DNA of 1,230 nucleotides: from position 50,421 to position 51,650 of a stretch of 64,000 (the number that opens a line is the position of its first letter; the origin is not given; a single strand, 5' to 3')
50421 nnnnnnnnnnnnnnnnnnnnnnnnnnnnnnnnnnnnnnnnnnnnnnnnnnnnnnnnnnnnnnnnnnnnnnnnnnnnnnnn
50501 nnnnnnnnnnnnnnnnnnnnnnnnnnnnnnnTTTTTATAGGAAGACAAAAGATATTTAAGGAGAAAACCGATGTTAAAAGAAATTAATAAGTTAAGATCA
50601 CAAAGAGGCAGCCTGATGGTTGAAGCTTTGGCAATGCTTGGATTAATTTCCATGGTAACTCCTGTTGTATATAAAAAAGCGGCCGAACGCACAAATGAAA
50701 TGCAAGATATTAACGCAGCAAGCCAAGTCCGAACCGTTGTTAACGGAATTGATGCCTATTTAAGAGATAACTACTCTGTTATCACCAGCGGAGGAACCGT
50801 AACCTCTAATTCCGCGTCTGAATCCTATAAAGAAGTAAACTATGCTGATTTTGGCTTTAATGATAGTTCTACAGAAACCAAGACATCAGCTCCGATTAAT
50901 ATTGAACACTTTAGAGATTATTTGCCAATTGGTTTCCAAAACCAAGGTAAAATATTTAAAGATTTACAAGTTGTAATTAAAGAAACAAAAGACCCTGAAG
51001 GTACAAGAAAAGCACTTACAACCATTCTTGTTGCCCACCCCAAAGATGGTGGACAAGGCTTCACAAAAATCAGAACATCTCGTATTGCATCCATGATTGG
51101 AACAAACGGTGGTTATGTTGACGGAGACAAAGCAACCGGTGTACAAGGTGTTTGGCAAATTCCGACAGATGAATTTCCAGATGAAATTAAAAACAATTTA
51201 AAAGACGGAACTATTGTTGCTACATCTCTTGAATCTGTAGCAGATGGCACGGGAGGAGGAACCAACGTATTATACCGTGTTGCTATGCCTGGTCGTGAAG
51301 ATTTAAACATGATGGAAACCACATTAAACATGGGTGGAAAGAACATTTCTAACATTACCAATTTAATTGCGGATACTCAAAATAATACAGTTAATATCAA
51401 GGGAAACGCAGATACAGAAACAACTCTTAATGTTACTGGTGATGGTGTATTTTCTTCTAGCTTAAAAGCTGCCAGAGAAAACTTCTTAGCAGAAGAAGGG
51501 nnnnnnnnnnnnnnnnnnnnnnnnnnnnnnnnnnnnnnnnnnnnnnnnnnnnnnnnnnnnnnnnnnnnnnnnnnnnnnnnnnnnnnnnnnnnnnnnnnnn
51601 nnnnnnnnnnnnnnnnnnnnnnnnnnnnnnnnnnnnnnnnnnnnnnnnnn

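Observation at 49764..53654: Orphan giant pilin-like protein plus Cys-rich anchored partner inserted just upstream of fliL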

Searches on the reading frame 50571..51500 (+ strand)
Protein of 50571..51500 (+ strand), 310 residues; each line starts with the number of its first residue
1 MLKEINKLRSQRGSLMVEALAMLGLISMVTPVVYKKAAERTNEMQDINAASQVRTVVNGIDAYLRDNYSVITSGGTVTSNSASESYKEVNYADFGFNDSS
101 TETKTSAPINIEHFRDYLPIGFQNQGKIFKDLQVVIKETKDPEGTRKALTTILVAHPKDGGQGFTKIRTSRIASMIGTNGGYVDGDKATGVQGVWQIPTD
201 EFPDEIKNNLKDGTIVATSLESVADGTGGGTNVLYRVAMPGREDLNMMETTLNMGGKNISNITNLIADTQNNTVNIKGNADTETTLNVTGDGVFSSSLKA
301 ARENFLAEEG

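Call 36: search_protein_families(library=pfam, proteins=[window:50571-51500:+], max_evalue=0.01)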
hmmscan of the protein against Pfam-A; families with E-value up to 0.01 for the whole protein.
window:50571-51500:+ (310 aa): 1 family
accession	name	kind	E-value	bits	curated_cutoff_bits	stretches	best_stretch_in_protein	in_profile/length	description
PF04917.17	Shufflon_N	-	3e-14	53.7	27.5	1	80-282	19-212/324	Bacterial shufflon protein, N-terminal constant region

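Call 56: search_dna_similar(query=window:50571-51500:+, collection=plasmids, mode=protein, max_evalue=0.01, max_rows=15, rows=spread)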
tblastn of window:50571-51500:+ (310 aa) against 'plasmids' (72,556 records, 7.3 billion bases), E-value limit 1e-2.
Records with a match: 2267; places in all: 2297; records where one place covers at least 80% of the query: 839.
Best place of each record, by identity: <60% 2267.
By first word of the organism name: Escherichia 1376; Salmonella 466; Serratia 95; Shigella 81; Klebsiella 64; Enterobacter 42; Pseudomonas 35; Yersinia 22; Citrobacter 17; Pantoea 10; and 27 more.
By predicted mobility (MOB-suite, as given by PLSDB): conjugative 2066; mobilizable 118; non-mobilizable 83.
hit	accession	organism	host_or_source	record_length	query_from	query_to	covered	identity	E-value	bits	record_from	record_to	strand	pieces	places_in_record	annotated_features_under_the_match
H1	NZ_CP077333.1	Lelliottia amnigena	-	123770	2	303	97%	28.1%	2e-7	60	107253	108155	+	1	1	pilV: shufflon system plasmid conjugative transfer pilus tip adhesin PilV | prepilin peptidase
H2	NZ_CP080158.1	Escherichia coli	chicken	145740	4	265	85%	25.7%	9e-7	58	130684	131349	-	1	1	pilV: shufflon system plasmid conjugative transfer pilus tip adhesin PilV | A24 family peptidase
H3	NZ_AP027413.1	Escherichia coli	Sus scrofa,cell culture,feces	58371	9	265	83%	25.4%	3e-8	62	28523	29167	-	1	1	pilV: shufflon system plasmid conjugative transfer pilus tip adhesin PilV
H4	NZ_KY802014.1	Escherichia coli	Homo sapiens,faecal sample from a ...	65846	9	265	83%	25.4%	3e-8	62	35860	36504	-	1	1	pilV: shufflon system plasmid conjugative transfer pilus tip adhesin PilV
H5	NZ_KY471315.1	Escherichia coli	Homo sapiens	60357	9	265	83%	25.4%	5e-8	62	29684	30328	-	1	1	shufflon system plasmid conjugative transfer pilus tip adhesin PilV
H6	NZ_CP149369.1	Salmonella enterica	Homo sapiens,single cell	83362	81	305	73%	28.7%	6e-7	58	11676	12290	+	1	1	shufflon system plasmid conjugative transfer pilus tip adhesin PilV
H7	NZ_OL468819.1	Pseudomonas aeruginosa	-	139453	9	291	91%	21.0%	4e-3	46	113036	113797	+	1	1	pilV: shufflon system plasmid conjugative transfer pilus tip adhesin PilV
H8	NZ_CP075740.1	Escherichia coli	Sus scrofa,feacal sample,Pig feces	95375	117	305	61%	28.9%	2e-4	50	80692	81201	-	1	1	shufflon system plasmid conjugative transfer pilus tip adhesin PilV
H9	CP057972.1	Escherichia coli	culture,Pooled cattle faecal samples ...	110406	117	305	61%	28.6%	1e-4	51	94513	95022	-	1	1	pilV: shufflon system plasmid conjugative transfer pilus tip adhesin PilV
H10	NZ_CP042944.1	Escherichia fergusonii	Homo sapiens,feces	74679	117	305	61%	28.1%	3e-4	50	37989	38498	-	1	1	none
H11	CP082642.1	Salmonella enterica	ground turkey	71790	117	305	61%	27.6%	4e-4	50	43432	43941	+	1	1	pilV: shufflon system plasmid conjugative transfer pilus tip adhesin PilV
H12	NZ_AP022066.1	Escherichia coli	-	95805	117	305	61%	27.6%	4e-4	50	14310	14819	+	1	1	shufflon system plasmid conjugative transfer pilus tip adhesin PilV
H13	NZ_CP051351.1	Salmonella enterica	turkey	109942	117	305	61%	27.6%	4e-4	50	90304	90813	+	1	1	shufflon system plasmid conjugative transfer pilus tip adhesin PilV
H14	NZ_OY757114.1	Escherichia coli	-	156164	117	305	61%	27.6%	4e-4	50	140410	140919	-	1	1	shufflon system plasmid conjugative transfer pilus tip adhesin PilV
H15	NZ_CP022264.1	Xanthomonas citri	Cowpea,cell culture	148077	172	259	28%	33.0%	5e-3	46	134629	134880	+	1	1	pilV: shufflon system plasmid conjugative transfer pilus tip adhesin PilV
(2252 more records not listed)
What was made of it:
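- tblastn of residues 1-310 hits only annotated 'pilus tip adhesin PilV' genes in 2267 plasmids, from residue 2 onward (call 56). The N-terminus is a pilin, not a fibre adaptor (call 56).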

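Call 58: get_annotated_region(hit=H1, flank=14000)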
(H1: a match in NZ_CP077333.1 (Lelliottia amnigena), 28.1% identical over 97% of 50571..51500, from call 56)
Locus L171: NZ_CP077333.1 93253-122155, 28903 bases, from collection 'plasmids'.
description: Lelliottia amnigena strain FDAARGOS 1446 plasmid unnamed2, complete sequence
organism: Lelliottia amnigena (NCBI taxid 61646)
taxonomy: Bacteria; Pseudomonadota; Gammaproteobacteria; Enterobacterales; Enterobacteriaceae; Lelliottia; Lelliottia amnigena
host: -; source: -; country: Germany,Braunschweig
typing (MOB-suite, as given by PLSDB): mobilizable; replicon rep_cluster_1155; relaxase MOBP,MOBQ
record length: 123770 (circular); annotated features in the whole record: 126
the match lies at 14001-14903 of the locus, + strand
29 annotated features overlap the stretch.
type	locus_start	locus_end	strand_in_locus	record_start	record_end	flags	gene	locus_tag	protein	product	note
CDS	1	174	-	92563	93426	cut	repA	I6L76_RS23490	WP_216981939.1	incFII family plasmid replication initiator RepA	GO:0006276 - plasmid maintenance [Evidence IEA]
CDS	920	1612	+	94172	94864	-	-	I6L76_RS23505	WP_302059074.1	PAS domain-containing protein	-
CDS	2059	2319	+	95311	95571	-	-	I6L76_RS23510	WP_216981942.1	sigma-70 family RNA polymerase sigma factor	GO:0006352 - DNA-templated transcription initiation [Evidence IEA]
CDS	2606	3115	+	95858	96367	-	-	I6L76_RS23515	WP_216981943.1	transcription termination/antitermination NusG family protein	GO:0006355 - regulation of DNA-templated transcription [Evidence IEA]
CDS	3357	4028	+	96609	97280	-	-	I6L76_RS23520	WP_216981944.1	hypothetical protein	-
CDS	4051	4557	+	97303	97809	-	-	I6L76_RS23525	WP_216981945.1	hypothetical protein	-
CDS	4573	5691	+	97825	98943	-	-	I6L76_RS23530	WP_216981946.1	TcpQ domain-containing protein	-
CDS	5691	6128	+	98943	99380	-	pilM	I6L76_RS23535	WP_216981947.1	type IV pilus biogenesis protein PilM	-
CDS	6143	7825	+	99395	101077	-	-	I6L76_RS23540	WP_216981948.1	PilN family type IVB pilus formation outer membrane protein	GO:0009297 - pilus assembly [Evidence IEA]; GO:0009306 - protein secretion [Evidence IEA]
CDS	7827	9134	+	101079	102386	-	pilO2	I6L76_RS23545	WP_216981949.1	type 4b pilus protein PilO2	-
CDS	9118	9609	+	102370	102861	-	pilP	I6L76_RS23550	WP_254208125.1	type IV pilus biogenesis protein PilP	GO:0009297 - pilus assembly [Evidence IEA]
CDS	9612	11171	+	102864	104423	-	-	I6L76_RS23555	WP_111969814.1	ATPase, T2SS/T4P/T4SS family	-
CDS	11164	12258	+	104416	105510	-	-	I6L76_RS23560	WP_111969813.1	type II secretion system F family protein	-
CDS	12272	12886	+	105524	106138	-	-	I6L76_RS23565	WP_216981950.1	type 4 pilus major pilin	-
CDS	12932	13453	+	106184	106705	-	-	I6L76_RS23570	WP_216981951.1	lytic transglycosylase domain-containing protein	-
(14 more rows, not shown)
